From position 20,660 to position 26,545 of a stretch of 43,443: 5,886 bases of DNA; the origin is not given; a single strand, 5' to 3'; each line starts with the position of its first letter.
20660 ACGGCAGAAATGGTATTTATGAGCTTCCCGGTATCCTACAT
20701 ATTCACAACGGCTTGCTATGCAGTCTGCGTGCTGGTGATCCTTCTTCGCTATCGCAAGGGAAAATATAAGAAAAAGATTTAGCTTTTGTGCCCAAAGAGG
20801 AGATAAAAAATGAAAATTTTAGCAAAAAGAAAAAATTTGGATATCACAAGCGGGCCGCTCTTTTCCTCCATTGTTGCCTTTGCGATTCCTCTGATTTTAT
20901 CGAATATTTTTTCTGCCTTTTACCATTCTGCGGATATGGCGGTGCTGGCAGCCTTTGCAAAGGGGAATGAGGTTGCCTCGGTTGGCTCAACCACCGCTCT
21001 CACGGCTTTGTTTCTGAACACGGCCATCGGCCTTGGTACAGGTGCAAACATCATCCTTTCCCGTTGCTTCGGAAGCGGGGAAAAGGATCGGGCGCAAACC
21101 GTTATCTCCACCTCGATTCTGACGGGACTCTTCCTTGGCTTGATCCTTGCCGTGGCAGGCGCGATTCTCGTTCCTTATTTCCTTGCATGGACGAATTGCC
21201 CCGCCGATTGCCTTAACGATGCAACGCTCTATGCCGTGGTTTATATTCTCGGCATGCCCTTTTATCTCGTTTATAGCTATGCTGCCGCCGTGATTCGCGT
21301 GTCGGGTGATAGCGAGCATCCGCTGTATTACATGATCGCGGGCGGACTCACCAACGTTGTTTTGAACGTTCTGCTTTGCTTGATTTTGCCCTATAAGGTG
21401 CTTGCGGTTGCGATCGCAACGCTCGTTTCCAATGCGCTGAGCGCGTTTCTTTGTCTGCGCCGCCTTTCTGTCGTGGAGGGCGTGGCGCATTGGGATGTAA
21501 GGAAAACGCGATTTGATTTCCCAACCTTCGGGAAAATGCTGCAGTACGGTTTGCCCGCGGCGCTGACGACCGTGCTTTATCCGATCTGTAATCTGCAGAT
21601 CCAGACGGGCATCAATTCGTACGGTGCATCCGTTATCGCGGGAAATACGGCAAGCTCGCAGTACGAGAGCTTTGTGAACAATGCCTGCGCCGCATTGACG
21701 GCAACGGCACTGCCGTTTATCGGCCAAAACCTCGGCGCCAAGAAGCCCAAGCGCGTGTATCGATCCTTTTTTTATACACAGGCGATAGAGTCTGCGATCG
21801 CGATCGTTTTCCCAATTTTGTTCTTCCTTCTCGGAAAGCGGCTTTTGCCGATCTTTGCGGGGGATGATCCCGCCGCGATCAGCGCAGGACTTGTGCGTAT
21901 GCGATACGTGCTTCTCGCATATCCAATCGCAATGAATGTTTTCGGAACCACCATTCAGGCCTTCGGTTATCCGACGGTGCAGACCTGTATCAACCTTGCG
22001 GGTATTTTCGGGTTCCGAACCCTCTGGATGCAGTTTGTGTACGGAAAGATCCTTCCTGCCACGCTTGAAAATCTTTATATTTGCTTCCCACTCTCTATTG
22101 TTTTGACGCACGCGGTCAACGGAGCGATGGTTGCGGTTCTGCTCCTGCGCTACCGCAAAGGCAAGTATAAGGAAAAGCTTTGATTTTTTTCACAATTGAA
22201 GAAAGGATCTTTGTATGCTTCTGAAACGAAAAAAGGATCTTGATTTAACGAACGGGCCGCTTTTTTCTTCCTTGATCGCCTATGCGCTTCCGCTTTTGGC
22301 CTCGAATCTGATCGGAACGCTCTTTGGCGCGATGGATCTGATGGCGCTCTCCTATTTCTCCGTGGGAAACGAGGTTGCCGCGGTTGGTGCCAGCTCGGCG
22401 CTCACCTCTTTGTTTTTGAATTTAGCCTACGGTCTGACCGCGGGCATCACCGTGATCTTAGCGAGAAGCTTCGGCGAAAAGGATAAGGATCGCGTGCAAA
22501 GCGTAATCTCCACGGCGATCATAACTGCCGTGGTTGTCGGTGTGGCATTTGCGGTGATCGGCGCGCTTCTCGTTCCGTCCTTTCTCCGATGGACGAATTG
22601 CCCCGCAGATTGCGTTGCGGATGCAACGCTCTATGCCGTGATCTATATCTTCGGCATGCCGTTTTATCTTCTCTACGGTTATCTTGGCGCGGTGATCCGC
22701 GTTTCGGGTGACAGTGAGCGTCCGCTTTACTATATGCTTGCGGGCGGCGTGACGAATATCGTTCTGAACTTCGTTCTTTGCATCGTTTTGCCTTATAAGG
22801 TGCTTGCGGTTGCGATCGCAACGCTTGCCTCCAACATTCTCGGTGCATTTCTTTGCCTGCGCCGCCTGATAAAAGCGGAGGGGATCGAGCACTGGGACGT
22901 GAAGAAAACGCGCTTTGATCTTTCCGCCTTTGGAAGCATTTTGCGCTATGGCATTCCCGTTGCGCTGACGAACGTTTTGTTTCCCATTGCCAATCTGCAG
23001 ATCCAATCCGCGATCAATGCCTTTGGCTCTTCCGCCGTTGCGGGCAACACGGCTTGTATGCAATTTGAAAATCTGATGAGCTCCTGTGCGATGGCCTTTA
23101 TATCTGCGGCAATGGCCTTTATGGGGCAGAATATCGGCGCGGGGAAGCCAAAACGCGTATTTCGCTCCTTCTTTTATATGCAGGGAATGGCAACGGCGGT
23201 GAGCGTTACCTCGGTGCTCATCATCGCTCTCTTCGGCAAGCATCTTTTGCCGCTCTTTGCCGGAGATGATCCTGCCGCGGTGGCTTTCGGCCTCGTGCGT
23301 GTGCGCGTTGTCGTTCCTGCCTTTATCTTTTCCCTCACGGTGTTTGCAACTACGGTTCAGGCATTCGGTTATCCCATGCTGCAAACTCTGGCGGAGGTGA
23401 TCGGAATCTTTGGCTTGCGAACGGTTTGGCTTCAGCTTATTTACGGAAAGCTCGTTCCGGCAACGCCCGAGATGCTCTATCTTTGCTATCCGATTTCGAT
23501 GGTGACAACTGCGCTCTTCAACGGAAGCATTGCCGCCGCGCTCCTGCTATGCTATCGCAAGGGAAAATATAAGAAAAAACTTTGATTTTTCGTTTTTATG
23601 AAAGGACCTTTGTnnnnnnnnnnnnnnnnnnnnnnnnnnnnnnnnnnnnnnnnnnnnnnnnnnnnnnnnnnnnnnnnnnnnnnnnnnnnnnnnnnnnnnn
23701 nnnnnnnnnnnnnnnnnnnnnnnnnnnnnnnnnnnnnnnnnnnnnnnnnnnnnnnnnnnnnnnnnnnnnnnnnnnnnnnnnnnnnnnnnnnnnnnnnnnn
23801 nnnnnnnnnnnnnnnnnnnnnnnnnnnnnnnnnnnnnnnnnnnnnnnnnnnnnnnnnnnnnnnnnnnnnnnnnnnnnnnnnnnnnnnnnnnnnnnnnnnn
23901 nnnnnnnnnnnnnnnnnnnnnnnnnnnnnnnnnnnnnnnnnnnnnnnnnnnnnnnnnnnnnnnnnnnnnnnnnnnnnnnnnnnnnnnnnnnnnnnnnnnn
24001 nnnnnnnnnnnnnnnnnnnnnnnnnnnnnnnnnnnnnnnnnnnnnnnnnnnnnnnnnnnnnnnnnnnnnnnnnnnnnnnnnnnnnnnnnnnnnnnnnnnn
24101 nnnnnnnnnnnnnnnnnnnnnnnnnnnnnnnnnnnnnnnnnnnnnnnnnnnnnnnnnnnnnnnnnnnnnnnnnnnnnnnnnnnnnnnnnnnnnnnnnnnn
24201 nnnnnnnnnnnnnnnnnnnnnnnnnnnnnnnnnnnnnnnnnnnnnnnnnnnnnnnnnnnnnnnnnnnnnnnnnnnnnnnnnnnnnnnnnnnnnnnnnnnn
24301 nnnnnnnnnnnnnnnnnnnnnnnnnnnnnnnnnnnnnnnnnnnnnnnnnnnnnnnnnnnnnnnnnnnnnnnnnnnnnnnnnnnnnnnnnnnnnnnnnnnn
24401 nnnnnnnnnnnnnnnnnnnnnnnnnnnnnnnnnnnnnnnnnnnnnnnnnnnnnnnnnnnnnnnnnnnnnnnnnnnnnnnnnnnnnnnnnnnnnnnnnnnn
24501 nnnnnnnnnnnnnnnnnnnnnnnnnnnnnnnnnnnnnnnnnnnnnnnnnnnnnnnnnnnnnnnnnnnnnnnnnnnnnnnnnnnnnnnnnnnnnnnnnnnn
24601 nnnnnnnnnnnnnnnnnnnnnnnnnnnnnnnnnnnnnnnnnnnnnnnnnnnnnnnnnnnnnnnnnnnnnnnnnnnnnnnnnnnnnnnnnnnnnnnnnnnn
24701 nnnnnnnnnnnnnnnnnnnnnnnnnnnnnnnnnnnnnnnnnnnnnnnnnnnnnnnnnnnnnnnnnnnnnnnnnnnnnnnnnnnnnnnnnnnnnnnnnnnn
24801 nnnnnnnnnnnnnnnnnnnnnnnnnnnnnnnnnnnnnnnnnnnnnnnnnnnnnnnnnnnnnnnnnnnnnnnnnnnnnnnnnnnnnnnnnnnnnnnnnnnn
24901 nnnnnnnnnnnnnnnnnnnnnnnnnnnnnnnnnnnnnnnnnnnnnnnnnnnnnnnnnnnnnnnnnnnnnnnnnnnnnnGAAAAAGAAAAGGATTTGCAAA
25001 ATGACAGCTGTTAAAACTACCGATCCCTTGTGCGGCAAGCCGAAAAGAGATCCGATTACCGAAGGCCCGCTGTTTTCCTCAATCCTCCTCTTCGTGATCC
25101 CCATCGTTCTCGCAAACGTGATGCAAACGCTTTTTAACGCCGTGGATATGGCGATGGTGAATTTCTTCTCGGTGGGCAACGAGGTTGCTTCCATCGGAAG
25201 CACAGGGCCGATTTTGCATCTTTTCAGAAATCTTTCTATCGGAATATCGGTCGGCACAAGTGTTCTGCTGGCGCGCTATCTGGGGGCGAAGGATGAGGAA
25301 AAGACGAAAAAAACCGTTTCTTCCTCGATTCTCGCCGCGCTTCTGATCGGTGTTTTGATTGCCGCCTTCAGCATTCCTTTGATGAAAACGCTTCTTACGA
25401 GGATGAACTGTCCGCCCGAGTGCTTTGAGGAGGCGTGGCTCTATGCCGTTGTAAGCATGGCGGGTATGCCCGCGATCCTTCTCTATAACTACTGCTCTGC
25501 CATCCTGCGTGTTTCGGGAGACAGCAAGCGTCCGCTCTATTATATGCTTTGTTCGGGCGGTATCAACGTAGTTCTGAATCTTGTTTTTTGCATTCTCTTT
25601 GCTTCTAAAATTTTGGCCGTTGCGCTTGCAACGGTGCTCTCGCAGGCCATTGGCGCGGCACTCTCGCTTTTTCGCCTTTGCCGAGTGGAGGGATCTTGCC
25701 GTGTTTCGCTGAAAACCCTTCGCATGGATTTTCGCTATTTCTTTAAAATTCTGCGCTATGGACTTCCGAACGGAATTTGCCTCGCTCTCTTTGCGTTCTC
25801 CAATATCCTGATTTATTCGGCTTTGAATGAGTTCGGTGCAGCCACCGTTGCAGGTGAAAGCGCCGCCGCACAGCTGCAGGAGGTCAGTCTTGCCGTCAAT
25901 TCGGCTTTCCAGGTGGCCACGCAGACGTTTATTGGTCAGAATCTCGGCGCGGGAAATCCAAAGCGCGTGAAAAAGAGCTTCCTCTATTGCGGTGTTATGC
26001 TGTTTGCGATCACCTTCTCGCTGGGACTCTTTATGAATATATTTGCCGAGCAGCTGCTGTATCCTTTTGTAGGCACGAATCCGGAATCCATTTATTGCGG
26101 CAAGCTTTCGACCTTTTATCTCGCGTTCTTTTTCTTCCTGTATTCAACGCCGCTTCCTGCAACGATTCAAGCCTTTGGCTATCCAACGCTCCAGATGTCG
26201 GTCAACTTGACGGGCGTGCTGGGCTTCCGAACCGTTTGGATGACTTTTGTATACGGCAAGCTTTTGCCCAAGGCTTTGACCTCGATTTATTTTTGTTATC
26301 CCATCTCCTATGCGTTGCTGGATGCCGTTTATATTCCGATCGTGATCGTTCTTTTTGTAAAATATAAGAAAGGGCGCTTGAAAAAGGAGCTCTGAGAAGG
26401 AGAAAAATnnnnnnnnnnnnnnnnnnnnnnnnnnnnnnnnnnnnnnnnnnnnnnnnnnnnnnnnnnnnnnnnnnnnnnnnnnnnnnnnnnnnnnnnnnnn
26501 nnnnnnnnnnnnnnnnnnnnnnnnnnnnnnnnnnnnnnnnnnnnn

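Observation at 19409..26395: Five head-to-tail diverged MATE-family transporter paralogs in one operon, with a sixth copy at 2492-3865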

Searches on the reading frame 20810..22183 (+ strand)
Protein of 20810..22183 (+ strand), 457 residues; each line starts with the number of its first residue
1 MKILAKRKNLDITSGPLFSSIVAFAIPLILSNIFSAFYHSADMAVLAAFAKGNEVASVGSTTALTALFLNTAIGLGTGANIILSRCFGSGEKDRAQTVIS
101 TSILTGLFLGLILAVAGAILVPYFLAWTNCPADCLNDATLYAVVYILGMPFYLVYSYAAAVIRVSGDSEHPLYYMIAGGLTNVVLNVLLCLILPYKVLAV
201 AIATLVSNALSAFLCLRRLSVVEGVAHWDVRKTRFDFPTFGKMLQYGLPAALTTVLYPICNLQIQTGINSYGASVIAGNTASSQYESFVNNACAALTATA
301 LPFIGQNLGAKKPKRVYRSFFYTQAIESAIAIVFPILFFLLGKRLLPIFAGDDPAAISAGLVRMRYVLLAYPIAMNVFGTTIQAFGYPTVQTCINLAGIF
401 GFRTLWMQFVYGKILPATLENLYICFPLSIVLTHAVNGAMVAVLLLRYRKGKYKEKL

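Call 5: search_protein_families(library=pfam, proteins=[window:20810-22183:+])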
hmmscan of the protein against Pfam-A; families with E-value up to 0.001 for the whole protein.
window:20810-22183:+ (457 aa): 1 family
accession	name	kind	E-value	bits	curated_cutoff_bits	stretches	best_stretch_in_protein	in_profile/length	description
PF01554.23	MatE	-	9.4e-32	110.4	24.9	2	27-188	1-161/161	MatE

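Call 6: search_protein_families(library=ncbifam, proteins=[window:20810-22183:+])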
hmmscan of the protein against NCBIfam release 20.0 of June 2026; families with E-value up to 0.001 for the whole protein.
window:20810-22183:+ (457 aa): 9 families
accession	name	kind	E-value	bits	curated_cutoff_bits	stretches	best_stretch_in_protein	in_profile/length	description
TIGR00797.1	matE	subfamily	3.2e-34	118.5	147.4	1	27-393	1-367/396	MATE family efflux transporter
NF041801.1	MATE_SolL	equivalog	1.9e-17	63.2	780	1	7-367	8-371/458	solanimycin export family MATE transporter SolL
NF007130.1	PRK09575.1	equivalog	7.3e-16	58.4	445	1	22-441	9-427/435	MATE family efflux transporter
NF000131.1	MATE_multi_MepA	equivalog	4e-13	49.4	850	1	14-393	11-390/451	multidrug efflux MATE transporter MepA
NF007690.0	PRK10367.1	equivalog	4.5e-08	32.4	409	1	23-349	13-340/441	MATE family efflux transporter DinF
NF045578.1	export_MbnM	equivalog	6.6e-08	32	285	1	26-221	7-198/410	methanobactin export MATE transporter MbnM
NF007562.1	PRK10189.1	equivalog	1.2e-06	27.5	465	1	18-331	26-351/470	EmmdR/YeeO family multidrug/toxin efflux MATE transporter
NF000217.1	MATE_multi_FepA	equivalog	1.5e-05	24.2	900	1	53-313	49-308/443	multidrug efflux MATE transporter FepA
NF052396.1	MATE_WgkD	equivalog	3.1e-05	23.2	510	1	20-427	4-409/428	tryglysin-associated MATE efflux transporter WgkD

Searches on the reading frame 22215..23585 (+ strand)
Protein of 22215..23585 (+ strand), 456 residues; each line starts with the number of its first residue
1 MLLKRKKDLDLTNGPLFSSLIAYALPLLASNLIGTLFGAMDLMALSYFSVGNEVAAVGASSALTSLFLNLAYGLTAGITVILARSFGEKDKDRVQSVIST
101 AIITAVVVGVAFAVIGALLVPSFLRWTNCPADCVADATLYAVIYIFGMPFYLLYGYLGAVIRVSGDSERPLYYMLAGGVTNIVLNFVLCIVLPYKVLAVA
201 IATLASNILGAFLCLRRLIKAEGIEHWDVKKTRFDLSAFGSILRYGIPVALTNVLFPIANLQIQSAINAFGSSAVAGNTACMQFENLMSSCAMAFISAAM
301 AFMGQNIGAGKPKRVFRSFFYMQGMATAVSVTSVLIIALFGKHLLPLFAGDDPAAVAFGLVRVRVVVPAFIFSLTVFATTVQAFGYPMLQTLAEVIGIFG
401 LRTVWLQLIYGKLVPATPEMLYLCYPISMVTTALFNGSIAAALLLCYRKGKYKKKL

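Call 5: search_protein_families(library=pfam, proteins=[window:22215-23585:+])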
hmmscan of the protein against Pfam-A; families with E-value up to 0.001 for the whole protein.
window:22215-23585:+ (456 aa): 1 family
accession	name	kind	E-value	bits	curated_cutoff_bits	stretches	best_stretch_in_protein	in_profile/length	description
PF01554.23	MatE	-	2.5e-33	115.5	24.9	2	26-187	1-161/161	MatE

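Call 6: search_protein_families(library=ncbifam, proteins=[window:22215-23585:+])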
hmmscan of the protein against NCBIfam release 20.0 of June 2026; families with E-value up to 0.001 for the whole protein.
window:22215-23585:+ (456 aa): 10 families
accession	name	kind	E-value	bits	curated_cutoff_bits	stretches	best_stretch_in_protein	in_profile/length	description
TIGR00797.1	matE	subfamily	3e-42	144.9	147.4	1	26-357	1-331/396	MATE family efflux transporter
NF041801.1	MATE_SolL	equivalog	3.8e-16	58.9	780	1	6-371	8-376/458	solanimycin export family MATE transporter SolL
NF007130.1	PRK09575.1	equivalog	7.8e-13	48.5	445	1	21-371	9-360/435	MATE family efflux transporter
NF000131.1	MATE_multi_MepA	equivalog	1.5e-12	47.5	850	1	12-374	10-370/451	multidrug efflux MATE transporter MepA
NF007690.0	PRK10367.1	equivalog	4.8e-11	42.2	409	1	20-349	11-341/441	MATE family efflux transporter DinF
NF052396.1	MATE_WgkD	equivalog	8.9e-09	34.8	510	1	22-430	7-413/428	tryglysin-associated MATE efflux transporter WgkD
NF007562.1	PRK10189.1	equivalog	4e-08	32.4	465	1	20-338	29-359/470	EmmdR/YeeO family multidrug/toxin efflux MATE transporter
NF045578.1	export_MbnM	equivalog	1.8e-06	27.2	285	1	25-225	7-203/410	methanobactin export MATE transporter MbnM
NF000217.1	MATE_multi_FepA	equivalog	3.3e-06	26.4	900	1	23-349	20-345/443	multidrug efflux MATE transporter FepA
NF041358.1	GntT_guanitoxin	equivalog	0.0005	19.2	525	1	28-347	23-343/438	guanitoxin biosynthesis MATE family efflux transporter GntT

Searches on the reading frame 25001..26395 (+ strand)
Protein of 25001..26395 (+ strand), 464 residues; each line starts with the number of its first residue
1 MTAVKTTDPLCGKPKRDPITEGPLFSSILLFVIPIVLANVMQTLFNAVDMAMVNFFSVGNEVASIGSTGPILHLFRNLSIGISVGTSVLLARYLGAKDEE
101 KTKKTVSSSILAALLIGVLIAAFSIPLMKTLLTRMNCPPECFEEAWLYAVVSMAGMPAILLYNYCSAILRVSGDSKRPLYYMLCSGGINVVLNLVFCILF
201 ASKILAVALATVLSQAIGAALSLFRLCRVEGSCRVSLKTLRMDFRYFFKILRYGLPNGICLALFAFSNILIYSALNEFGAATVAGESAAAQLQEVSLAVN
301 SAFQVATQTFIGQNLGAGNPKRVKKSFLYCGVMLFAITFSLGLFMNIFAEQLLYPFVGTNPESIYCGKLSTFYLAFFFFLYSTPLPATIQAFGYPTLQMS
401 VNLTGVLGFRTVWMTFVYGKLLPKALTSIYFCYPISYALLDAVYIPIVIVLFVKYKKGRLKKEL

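Call 5: search_protein_families(library=pfam, proteins=[window:25001-26395:+])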
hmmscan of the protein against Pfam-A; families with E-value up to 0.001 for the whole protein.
window:25001-26395:+ (464 aa): 1 family
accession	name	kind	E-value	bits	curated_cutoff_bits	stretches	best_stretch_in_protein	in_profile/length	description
PF01554.23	MatE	-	8.5e-38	130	24.9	2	34-194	1-160/161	MatE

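Call 6: search_protein_families(library=ncbifam, proteins=[window:25001-26395:+])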
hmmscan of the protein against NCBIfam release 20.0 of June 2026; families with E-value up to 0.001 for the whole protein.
window:25001-26395:+ (464 aa): 8 families
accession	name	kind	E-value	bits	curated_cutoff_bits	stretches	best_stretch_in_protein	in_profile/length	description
TIGR00797.1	matE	subfamily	2.3e-48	165.1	147.4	1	34-382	1-347/396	MATE family efflux transporter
NF041801.1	MATE_SolL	equivalog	4.3e-30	104.9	780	1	19-457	13-453/458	solanimycin export family MATE transporter SolL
NF007130.1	PRK09575.1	equivalog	3.5e-16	59.5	445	1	30-449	10-428/435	MATE family efflux transporter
NF000131.1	MATE_multi_MepA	equivalog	4e-13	49.4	850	1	22-294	12-284/451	multidrug efflux MATE transporter MepA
NF052396.1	MATE_WgkD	equivalog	1.2e-12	47.6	510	1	28-444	5-419/428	tryglysin-associated MATE efflux transporter WgkD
NF000217.1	MATE_multi_FepA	equivalog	1.2e-08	34.5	900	1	31-391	20-381/443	multidrug efflux MATE transporter FepA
NF007690.0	PRK10367.1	equivalog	4.2e-08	32.5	409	1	31-328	14-312/441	MATE family efflux transporter DinF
NF041358.1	GntT_guanitoxin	equivalog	6.9e-06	25.3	525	1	33-332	20-320/438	guanitoxin biosynthesis MATE family efflux transporter GntT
